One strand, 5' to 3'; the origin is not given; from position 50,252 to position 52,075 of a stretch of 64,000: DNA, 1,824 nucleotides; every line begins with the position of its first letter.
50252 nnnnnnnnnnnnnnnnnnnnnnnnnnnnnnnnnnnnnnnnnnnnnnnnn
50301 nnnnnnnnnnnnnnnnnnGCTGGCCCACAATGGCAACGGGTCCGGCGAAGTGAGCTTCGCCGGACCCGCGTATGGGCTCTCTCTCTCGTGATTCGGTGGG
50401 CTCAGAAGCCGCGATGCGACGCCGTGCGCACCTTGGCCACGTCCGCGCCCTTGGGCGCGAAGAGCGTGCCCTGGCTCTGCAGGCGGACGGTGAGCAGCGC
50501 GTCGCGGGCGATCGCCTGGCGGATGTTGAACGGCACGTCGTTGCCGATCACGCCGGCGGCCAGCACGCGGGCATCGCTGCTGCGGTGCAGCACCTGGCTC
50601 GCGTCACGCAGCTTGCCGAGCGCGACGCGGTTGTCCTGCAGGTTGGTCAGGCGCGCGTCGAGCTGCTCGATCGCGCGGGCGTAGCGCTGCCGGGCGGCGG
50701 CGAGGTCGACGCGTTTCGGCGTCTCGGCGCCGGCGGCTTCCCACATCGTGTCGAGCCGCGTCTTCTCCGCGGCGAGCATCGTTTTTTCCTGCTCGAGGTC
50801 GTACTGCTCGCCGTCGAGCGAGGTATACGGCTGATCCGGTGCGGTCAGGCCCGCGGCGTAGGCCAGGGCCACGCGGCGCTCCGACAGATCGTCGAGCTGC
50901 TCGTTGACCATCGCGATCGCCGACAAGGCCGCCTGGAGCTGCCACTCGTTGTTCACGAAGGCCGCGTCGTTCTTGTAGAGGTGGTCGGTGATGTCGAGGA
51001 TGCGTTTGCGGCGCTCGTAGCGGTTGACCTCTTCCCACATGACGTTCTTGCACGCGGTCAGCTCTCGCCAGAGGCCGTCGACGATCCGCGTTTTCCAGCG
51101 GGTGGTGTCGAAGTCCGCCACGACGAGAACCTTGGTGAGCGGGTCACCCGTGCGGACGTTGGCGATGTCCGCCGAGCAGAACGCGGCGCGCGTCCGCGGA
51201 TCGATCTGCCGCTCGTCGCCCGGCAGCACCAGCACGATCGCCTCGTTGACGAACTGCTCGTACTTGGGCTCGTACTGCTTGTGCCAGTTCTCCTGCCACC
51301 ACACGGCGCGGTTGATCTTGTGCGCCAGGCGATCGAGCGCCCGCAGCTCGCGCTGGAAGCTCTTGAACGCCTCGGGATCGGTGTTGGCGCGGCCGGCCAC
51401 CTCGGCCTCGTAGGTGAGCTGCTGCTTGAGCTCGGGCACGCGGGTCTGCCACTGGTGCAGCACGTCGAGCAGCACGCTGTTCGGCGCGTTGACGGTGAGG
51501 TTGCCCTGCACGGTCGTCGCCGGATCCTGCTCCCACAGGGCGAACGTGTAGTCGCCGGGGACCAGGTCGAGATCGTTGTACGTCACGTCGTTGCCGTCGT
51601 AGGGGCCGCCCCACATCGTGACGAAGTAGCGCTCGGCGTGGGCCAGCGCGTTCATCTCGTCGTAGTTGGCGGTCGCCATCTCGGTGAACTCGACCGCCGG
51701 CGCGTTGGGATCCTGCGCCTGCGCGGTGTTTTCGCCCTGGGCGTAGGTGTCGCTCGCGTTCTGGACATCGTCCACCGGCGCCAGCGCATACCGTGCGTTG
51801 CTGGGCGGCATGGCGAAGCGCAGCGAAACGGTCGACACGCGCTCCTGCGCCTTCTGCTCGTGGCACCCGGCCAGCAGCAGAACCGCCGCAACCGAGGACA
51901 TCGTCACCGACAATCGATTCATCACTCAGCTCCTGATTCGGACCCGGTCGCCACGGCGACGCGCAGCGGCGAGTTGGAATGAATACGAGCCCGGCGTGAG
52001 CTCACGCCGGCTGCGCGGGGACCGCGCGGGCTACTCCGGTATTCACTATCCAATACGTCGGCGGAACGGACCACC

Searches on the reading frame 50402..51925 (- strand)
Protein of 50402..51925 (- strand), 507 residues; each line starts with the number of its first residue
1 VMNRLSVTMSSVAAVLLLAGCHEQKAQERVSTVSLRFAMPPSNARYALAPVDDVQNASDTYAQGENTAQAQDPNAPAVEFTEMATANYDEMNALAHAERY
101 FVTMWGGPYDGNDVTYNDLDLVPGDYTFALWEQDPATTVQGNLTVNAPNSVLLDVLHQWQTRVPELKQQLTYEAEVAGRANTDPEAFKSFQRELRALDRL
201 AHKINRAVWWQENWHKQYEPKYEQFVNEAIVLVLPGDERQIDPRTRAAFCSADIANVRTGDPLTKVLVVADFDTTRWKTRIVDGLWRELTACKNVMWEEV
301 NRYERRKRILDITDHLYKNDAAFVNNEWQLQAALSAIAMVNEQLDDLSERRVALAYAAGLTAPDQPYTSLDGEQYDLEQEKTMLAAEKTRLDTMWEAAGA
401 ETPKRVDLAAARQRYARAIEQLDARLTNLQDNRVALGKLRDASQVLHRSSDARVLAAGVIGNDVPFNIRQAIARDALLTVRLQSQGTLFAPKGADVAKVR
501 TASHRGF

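Call 3: search_protein_families(library=pfam, proteins=[window:50402-51925:-], max_evalue=0.1)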
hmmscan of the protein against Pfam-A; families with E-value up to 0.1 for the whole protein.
window:50402-51925:- (507 aa): 1 family
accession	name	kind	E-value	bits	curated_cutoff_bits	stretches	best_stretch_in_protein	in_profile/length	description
PF04508.17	Pox_A_type_inc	-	0.023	15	21.4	0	276-294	5-22/23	Viral A-type inclusion protein repeat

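Call 4: search_protein_families(library=padloc, proteins=[window:50402-51925:-], max_evalue=0.1)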
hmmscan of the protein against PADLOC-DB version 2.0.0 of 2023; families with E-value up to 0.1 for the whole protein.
window:50402-51925:- (507 aa): 0 families

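Call 5: search_protein_families(library=ncbifam, proteins=[window:50402-51925:-], max_evalue=0.1)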
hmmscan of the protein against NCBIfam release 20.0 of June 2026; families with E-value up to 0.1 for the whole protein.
window:50402-51925:- (507 aa): 1 family
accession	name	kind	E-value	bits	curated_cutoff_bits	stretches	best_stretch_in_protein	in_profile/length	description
NF045487.1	ASRP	equivalog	0.064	11.8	300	0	294-431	341-474/593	archaea-specific SMC-related protein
